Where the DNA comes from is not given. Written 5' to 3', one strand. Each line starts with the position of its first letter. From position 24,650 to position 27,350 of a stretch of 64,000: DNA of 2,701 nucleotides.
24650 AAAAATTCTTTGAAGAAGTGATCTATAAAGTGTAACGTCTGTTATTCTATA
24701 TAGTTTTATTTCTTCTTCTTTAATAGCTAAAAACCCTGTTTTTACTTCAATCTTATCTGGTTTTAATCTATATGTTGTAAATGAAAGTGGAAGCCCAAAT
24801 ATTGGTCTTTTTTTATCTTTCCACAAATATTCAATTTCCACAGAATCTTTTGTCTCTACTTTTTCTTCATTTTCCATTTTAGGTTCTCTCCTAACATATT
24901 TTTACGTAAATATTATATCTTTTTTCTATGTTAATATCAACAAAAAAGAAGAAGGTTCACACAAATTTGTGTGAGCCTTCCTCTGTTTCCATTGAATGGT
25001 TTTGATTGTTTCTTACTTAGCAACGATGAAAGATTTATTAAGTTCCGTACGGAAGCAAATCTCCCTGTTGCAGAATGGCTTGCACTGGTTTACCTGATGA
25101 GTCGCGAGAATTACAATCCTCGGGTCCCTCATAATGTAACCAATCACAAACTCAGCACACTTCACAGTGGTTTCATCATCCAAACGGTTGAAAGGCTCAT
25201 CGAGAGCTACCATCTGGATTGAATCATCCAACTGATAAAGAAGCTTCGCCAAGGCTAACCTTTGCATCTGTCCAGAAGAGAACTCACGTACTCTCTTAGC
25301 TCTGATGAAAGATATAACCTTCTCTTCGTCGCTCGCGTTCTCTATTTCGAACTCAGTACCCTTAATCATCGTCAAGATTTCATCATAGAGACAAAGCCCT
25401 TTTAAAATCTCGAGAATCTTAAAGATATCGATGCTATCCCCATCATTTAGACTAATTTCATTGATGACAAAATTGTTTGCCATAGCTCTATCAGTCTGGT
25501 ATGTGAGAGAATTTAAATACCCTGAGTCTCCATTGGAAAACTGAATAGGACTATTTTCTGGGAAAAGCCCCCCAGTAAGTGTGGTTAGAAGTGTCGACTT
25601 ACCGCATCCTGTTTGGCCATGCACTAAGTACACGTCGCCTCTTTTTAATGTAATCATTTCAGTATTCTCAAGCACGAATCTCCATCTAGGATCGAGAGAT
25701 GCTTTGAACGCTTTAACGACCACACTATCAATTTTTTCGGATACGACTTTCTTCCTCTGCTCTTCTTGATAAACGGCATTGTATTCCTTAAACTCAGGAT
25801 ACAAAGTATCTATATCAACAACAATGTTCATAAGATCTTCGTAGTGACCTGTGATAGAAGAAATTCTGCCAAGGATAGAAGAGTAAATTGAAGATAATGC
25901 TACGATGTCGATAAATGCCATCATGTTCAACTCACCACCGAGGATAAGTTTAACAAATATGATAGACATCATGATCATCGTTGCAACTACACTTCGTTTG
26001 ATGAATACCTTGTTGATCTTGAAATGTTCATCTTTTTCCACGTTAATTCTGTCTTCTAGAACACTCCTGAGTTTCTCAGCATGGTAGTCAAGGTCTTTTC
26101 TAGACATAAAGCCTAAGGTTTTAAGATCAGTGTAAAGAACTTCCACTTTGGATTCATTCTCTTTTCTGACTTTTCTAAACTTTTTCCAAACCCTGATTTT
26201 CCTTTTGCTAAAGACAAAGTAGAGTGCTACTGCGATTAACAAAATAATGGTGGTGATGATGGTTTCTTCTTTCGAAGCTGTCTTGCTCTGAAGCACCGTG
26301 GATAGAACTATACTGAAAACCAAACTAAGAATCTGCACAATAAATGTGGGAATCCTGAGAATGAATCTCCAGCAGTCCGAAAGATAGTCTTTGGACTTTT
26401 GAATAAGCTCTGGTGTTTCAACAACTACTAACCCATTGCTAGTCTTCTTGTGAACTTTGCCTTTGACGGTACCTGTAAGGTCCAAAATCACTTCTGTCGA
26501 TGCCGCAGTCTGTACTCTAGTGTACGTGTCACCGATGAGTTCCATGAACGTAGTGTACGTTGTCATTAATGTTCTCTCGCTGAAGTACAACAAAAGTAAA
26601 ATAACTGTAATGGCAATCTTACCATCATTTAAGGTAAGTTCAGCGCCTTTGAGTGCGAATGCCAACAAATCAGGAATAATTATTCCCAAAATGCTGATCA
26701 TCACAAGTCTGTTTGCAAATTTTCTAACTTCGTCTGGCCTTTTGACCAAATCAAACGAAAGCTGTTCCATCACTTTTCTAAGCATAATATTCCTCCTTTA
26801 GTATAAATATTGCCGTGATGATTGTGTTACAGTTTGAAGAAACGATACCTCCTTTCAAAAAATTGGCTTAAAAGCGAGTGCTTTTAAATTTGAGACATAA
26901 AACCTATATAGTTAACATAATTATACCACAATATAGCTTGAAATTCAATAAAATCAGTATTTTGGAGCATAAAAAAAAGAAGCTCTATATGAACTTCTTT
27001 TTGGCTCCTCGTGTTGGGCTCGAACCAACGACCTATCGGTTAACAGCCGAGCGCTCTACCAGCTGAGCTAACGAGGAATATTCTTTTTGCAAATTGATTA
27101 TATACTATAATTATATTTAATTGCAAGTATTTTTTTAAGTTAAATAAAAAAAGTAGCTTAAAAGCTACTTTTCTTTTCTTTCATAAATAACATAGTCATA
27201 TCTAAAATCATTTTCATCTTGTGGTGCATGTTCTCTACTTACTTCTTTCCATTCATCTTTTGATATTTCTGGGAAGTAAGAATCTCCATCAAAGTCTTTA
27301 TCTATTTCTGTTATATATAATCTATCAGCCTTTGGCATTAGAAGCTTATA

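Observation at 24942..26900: GC-shifted ABC exporter islet integrated immediately downstream of tRNA-Asn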

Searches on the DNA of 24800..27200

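Call 33: search_rna_families(source=window, start=24800, end=27200, threshold=evalue, max_evalue=1)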
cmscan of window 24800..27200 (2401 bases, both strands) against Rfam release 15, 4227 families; matches with E-value up to 1: 4.
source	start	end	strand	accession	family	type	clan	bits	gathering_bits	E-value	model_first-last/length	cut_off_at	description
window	27005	27077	-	RF00005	tRNA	Gene; tRNA;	CL00001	65.2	29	2.5e-13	1-71/71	no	tRNA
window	27134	27170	+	RF02059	STnc50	Gene; sRNA;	-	22.9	55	0.86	37-73/84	no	Salmonella enterica sRNA STnc40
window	27133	27189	+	RF00994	mir-1255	Gene; miRNA;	-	21.6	63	0.28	1-67/67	no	mir-1255 microRNA precursor family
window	27004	27077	+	RF04354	Plastid-ycf2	Cis-reg;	-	20.6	65.7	0.51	1-75/75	no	Plastid-ycf2 5UTR RNA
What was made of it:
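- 26786..26913 (-): 5' leader of about 128 nt. It holds a small hairpin (about 26867..26887), a second SD-like box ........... at 26848..26858, and the true SD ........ at 26792..26799. No Rfam match (call 33).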

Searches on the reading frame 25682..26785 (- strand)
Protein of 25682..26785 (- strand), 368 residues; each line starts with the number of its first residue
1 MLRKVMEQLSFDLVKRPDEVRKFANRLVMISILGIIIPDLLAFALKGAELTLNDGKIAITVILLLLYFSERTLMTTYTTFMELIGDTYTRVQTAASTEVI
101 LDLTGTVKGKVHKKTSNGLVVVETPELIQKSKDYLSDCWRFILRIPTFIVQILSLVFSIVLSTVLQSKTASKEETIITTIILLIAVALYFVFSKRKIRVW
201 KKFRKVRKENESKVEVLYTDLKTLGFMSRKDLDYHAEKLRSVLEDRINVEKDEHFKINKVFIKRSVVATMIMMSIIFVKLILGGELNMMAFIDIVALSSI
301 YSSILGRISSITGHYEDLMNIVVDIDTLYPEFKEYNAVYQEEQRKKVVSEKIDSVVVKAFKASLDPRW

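Call 26: find_related_loci(query=A2, collection=metagenome_contigs, flank=10000)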
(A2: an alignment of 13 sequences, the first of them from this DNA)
Query A2 (368 aa) in metagenome_contigs; peptide patterns used: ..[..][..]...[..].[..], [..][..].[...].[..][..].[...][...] (x = any residue, [..] = any of these).
388 stretches matched a pattern; 14 encode a relative of the query (tblastn E <= 1e-3); 14 distinct loci.
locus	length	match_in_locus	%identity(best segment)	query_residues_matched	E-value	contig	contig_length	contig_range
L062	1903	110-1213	95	1-368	0e+0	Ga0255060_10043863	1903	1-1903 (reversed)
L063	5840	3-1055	95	18-368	0e+0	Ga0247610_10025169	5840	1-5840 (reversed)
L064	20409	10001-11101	53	1-367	9e-126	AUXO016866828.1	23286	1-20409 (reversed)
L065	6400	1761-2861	52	1-367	8e-121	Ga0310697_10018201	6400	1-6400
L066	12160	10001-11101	53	1-367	9e-126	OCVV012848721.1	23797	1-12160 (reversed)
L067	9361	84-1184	51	1-367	1e-118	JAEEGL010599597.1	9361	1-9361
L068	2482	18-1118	51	1-367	2e-123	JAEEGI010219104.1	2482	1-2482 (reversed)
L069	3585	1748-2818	40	9-365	6e-88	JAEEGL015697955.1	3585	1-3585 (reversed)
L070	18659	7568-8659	41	2-365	4e-86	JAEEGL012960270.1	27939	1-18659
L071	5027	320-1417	41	4-367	4e-85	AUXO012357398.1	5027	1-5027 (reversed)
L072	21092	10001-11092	37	2-365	5e-83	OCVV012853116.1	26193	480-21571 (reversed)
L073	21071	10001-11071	38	9-365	7e-78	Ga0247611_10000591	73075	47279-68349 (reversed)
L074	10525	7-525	46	193-365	8e-46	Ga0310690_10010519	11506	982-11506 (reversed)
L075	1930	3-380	56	243-368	1e-42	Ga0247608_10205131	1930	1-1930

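Call 27: find_related_loci(query=A2, collection=viral_contigs, flank=10000)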
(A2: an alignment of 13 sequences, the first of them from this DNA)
Query A2 (368 aa) in viral_contigs; peptide patterns used: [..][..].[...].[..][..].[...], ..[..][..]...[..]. (x = any residue, [..] = any of these).
83 stretches matched a pattern, but none encodes a relative of the query by tblastn (E <= 1e-3).
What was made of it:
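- Tried and rejected: IMG/VR searched with the TMD-only alignment: none (call 27).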
